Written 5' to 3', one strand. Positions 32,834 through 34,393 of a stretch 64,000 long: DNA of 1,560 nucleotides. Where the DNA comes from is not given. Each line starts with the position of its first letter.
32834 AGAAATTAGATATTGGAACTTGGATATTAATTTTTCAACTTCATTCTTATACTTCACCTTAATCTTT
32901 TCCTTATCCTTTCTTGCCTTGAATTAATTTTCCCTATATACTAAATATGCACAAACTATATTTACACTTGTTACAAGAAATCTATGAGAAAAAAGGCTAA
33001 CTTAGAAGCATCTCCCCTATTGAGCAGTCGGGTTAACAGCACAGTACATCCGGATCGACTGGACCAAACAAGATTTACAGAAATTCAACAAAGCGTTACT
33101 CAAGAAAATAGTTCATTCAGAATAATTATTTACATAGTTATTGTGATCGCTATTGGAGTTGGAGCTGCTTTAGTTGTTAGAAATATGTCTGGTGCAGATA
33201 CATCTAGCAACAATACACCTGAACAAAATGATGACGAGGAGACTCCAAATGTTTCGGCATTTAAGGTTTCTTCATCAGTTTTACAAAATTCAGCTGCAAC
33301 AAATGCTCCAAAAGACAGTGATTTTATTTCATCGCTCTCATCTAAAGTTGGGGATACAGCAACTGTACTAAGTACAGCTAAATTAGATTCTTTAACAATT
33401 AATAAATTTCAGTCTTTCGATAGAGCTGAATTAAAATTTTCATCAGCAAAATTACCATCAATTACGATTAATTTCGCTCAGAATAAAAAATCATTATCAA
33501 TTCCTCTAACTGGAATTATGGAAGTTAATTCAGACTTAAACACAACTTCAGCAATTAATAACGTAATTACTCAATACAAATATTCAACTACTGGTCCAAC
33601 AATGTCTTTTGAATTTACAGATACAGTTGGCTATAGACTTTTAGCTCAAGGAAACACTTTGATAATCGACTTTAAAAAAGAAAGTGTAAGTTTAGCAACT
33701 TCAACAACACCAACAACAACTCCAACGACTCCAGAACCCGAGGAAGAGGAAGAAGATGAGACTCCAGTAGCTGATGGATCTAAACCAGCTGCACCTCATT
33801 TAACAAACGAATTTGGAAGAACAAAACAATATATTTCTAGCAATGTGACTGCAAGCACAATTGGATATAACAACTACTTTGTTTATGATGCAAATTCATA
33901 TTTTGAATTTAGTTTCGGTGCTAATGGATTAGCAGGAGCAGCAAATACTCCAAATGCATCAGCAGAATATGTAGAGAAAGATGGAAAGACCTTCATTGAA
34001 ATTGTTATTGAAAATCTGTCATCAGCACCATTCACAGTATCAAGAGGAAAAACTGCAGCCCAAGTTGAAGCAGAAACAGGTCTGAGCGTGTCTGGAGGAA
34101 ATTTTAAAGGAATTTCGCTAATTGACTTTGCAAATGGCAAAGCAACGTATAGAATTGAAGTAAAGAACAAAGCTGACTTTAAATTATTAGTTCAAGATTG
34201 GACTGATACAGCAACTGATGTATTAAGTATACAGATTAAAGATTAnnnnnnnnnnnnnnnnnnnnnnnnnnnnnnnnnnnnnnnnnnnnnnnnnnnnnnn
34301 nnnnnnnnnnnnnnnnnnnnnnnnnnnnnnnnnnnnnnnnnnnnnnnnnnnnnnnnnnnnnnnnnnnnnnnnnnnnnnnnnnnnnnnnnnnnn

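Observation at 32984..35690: Three-gene secreted operon with cohesin-like and dockerin-like modules in a reduced-genome bacterium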

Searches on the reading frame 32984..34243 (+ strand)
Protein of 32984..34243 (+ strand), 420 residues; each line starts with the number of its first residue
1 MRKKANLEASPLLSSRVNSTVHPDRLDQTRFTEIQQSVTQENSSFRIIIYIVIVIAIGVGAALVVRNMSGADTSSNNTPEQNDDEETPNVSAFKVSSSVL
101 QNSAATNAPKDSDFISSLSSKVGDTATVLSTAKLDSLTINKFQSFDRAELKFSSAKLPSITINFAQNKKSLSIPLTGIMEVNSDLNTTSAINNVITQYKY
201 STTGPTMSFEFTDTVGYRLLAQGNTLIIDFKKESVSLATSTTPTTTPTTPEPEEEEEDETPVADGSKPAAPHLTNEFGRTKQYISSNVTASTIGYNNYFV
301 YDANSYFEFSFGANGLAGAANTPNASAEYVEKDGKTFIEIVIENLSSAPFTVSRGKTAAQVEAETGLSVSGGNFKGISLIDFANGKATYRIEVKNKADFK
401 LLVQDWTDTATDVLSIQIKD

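Call 3: search_protein_families(library=pfam, proteins=[window:32984-34243:+], max_evalue=10)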
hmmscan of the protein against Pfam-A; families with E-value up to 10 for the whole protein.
window:32984-34243:+ (420 aa): 0 families

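Call 4: search_protein_families(library=ncbifam, proteins=[window:32984-34243:+], max_evalue=10)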
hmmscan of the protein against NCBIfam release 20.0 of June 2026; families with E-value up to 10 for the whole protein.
window:32984-34243:+ (420 aa): 1 family
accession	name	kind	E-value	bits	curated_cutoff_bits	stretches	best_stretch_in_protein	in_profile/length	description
NF042931.1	SAG1386_EF1546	equivalog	0.2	11.7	80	1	39-129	24-115/158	SAG1386/EF1546 family surface-associated protein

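Call 10: search_solved_structures(query=window:32984-34243:+, max_evalue=10, show_alignments=1)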
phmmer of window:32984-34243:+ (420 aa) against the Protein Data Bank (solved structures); distinct sequences matched with E-value up to 10: 0.

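Call 24: find_homologous_proteins(query=window:32984-34243:+, max_evalue=0.001)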
Query window:32984-34243:+ (420 aa): 12 proteins with E <= 0.001 among 8000 candidates.
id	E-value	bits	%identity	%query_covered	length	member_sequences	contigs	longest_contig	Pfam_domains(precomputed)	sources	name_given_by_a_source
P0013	5.7e-263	889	100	100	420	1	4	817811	-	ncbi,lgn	-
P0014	4.1e-196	669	76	100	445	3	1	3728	-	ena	-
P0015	3.1e-193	660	73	100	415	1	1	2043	-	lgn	-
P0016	2.9e-159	548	62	100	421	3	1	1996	-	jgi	jgi:hypothetical protein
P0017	6.4e-153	527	62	100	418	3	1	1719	-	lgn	-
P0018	8.3e-152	523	59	100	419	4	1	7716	-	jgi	jgi:hypothetical protein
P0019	2.5e-144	499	60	100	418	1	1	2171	-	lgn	-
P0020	2.3e-73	265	37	98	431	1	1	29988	-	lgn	-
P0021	6.1e-70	254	36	99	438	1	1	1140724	-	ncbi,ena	-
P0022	1.8e-65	239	34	99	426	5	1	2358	-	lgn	-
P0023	1.2e-64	237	37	99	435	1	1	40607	-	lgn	-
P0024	8.6e-42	162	28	98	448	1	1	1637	-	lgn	-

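Call 25: find_encoding_contigs(protein=P0021, flank=6000, max_places=2)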
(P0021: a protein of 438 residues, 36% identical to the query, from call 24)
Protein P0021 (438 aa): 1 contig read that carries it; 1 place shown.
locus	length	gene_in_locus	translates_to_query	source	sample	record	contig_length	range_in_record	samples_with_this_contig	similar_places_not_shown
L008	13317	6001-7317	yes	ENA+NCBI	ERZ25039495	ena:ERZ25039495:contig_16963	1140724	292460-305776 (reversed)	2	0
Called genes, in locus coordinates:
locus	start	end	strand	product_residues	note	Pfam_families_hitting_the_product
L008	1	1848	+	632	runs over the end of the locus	PF00932:LTD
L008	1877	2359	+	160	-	PF01863:YgjP-like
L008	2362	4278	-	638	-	-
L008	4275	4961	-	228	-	-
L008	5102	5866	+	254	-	PF13175:AAA_15 (weak), PF02463:SMC_N (faint), PF00005:ABC_tran, PF13555:AAA_29 (faint), PF13304:AAA_21 (faint)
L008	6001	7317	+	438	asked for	-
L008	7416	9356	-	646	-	PF03483:B3_4, PF03484:B5, PF17759:tRNA_synthFbeta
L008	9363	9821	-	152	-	PF01243:PNPOx_N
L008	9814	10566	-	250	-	PF02565:RecO_C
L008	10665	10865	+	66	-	-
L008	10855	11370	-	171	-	PF00186:DHFR_1, PF01872:RibD_C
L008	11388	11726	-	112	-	PF00404:Dockerin_1 (weak)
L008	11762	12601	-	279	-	PF01435:Peptidase_M48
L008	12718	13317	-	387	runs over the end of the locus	PF05970:PIF1 (faint), PF13086:AAA_11 (faint), PF13191:AAA_16 (weak), PF13604:AAA_30, PF24883:NPHP3_N (weak), PF13245:AAA_19, PF18335:SH3_13 (weak), PF13538:UvrD_C_2, +1 more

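Call 26: find_encoding_contigs(protein=P0020, flank=6000, max_places=2)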
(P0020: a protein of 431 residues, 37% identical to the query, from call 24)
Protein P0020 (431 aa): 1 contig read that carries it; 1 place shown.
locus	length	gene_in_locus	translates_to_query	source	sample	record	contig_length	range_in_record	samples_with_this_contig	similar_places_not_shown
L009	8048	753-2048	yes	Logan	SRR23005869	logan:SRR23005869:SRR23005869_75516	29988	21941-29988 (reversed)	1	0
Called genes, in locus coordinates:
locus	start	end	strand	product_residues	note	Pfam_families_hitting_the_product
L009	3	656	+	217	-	?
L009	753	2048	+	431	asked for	-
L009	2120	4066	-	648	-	PF03483:B3_4, PF03484:B5, PF17759:tRNA_synthFbeta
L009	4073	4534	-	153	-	PF01243:PNPOx_N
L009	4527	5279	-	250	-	PF11967:RecO_N (weak), PF02565:RecO_C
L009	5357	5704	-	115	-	-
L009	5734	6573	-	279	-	PF01435:Peptidase_M48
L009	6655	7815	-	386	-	PF05970:PIF1 (faint), PF13086:AAA_11 (faint), PF13604:AAA_30, PF24883:NPHP3_N (weak), PF09848:SLFN-g3_helicase (weak), PF13245:AAA_19, PF18335:SH3_13 (weak), PF13538:UvrD_C_2, +1 more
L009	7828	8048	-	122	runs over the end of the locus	PF02629:CoA_binding, PF13380:CoA_binding_2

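Call 27: find_encoding_contigs(protein=P0023, flank=6000, max_places=2)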
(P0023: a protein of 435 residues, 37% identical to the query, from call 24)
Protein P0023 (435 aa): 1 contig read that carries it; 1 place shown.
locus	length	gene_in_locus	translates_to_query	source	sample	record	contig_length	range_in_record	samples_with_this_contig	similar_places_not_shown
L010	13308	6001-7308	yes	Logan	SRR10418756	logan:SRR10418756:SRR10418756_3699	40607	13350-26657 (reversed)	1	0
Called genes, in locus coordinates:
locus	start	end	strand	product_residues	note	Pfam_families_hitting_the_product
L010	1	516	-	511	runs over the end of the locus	PF00749:tRNA-synt_1c, PF19269:Anticodon_2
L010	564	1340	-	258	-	PF00459:Inositol_P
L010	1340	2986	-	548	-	-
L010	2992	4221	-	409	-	-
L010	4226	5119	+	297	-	-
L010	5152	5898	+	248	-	PF00005:ABC_tran, PF02463:SMC_N (weak)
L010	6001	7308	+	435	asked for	-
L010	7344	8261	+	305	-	-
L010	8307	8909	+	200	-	-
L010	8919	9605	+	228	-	-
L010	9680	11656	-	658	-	PF03483:B3_4, PF03484:B5, PF17759:tRNA_synthFbeta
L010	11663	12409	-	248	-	PF11967:RecO_N (weak), PF02565:RecO_C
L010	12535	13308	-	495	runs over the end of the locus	PF00344:SecY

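Call 31: search_protein_families(library=pfam, proteins=[L010:6001-7305:+, L010:7344-8258:+, L010:8307-8906:+, L010:8919-9602:+, L008:11388-11723:-, L009:5357-5701:-], max_evalue=10)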
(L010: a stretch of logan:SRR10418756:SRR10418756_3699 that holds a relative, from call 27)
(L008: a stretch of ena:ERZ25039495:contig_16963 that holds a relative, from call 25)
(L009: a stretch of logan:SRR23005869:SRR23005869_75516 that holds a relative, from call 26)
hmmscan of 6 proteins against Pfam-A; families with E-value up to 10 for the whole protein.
L010:6001-7305:+ (435 aa): 1 family
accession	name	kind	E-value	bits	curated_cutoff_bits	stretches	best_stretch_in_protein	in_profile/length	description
PF25686.1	Betaherpes_U91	-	0.03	14.2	27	1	52-130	12-87/157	Betaherpesvirus U91 protein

L010:7344-8258:+ (305 aa): 1 family
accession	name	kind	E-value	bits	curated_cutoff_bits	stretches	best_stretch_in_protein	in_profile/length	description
PF19258.4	KxYKxGKxW_sig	-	0.18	12.2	23.6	1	13-31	15-33/41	KxYKxGKxW signal peptide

L010:8307-8906:+ (200 aa): 1 family
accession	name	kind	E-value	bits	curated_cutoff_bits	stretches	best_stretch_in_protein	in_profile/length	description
PF11355.13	DUF3157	-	0.055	13.5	21.7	1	30-99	47-118/199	Protein of unknown function (DUF3157)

L010:8919-9602:+ (228 aa): 0 families

L008:11388-11723:- (111 aa): 8 families
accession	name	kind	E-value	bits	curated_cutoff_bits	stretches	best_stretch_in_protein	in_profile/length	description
PF00404.24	Dockerin_1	-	1.4e-06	28.8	22.9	1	48-99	2-51/57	Dockerin type I domain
PF13202.12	EF-hand_5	-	0.003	17.4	25.9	1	85-100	9-24/25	EF hand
PF00036.39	EF-hand_1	-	0.0044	16.9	25.4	2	85-100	10-25/29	EF hand domain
PF13499.12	EF-hand_7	-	0.0079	17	30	1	85-100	12-27/67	EF-hand domain pair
PF13405.12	EF-hand_6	-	0.018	15.2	25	1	85-98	10-23/30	EF-hand domain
PF07246.16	Phlebovirus_NSM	-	0.056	13.3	27.2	1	6-46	4-44/264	Phlebovirus nonstructural protein NS-M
PF20520.3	Ac45-VOA1_TM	-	0.13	12.5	25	1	6-28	12-34/39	V0 complex accessory subunit Ac45/VOA1 transmembrane domain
PF06480.20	FtsH_ext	-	1.4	9.6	25.5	1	9-37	3-33/103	FtsH Extracellular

L009:5357-5701:- (114 aa): 7 families
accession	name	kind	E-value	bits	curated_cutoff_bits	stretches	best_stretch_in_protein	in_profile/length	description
PF13499.12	EF-hand_7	-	0.021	15.6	30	1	88-105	12-29/67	EF-hand domain pair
PF13202.12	EF-hand_5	-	0.051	13.5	25.9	0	51-61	8-18/25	EF hand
PF10591.15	SPARC_Ca_bdg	-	0.072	13.8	22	1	34-98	46-108/113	Secreted protein acidic and rich in cysteine Ca binding region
PF00036.39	EF-hand_1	-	0.093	12.8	25.4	0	51-62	9-20/29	EF hand domain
PF13405.12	EF-hand_6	-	0.11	12.8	25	0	88-104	10-26/30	EF-hand domain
PF00404.24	Dockerin_1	-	0.19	12.4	22.9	1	45-71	30-56/57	Dockerin type I domain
PF15345.11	TMEM51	-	0.27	11.4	25.5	1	15-46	13-44/237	Transmembrane protein 51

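Call 38: search_solved_structures(query=A3, max_evalue=10, show_alignments=2)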
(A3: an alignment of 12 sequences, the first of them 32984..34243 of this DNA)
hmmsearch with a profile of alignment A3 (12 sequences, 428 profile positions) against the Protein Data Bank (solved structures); distinct sequences matched with E-value up to 10: 2.
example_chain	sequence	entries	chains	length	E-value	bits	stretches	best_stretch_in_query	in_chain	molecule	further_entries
6uwj_A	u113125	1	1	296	0.79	11.7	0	124-191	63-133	I-OnuI-e-Therm-hChr11v2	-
6uwk_A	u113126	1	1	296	0.86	11.6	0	125-191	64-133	I-OnuI-e-Therm-hChr11v3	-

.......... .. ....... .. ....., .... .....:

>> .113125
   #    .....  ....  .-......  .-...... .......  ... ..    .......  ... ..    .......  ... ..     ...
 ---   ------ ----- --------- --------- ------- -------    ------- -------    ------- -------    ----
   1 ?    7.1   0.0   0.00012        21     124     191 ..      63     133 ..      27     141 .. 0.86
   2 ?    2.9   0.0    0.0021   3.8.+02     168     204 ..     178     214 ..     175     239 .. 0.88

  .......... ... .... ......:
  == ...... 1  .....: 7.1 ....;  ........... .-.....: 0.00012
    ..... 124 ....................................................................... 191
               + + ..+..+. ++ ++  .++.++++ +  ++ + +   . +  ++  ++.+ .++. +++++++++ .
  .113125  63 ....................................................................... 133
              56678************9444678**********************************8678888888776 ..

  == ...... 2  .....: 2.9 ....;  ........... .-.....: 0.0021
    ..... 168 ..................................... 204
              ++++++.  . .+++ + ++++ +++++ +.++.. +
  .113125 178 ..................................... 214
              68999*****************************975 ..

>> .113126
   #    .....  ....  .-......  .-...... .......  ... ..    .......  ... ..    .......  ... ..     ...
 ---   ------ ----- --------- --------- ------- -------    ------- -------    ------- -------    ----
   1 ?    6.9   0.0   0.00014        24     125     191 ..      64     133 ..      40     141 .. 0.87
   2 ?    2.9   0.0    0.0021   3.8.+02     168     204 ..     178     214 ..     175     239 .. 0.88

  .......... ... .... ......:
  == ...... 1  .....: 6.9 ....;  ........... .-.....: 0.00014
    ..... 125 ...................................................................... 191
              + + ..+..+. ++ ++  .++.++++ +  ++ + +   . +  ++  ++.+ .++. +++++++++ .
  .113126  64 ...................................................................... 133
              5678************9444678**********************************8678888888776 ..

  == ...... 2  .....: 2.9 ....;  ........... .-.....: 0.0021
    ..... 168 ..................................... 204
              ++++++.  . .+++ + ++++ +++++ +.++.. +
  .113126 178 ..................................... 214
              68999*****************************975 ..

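Call 84: search_protein_families(library=pfam, alignment_id=A3, max_evalue=1)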
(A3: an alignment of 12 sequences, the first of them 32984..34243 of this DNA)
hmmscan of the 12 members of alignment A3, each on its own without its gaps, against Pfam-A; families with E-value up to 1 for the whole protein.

A. member 1, window:32984-34243:+ (420 aa): 0 families

B. families by the number of members that match (of 12 scanned): 9 families
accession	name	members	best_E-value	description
PF25686.1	Betaherpes_U91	3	0.0039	Betaherpesvirus U91 protein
PF15048.11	OSTbeta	1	0.057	Organic solute transporter subunit beta protein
PF02936.19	COX4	1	0.12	Cytochrome c oxidase subunit IV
PF16118.10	DUF4834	1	0.16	Domain of unknown function (DUF4834)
PF01210.29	NAD_Gly3P_dh_N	1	0.19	NAD-dependent glycerol-3-phosphate dehydrogenase N-terminus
PF16230.10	DUF4889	1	0.21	Domain of unknown function (DUF4889)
PF25728.1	US29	1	0.26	Cytomegalovirus US29 protein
PF19470.4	DUF6007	1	0.41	Family of unknown function (DUF6007)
PF20506.3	DUF6732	1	0.62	Family of unknown function (DUF6732)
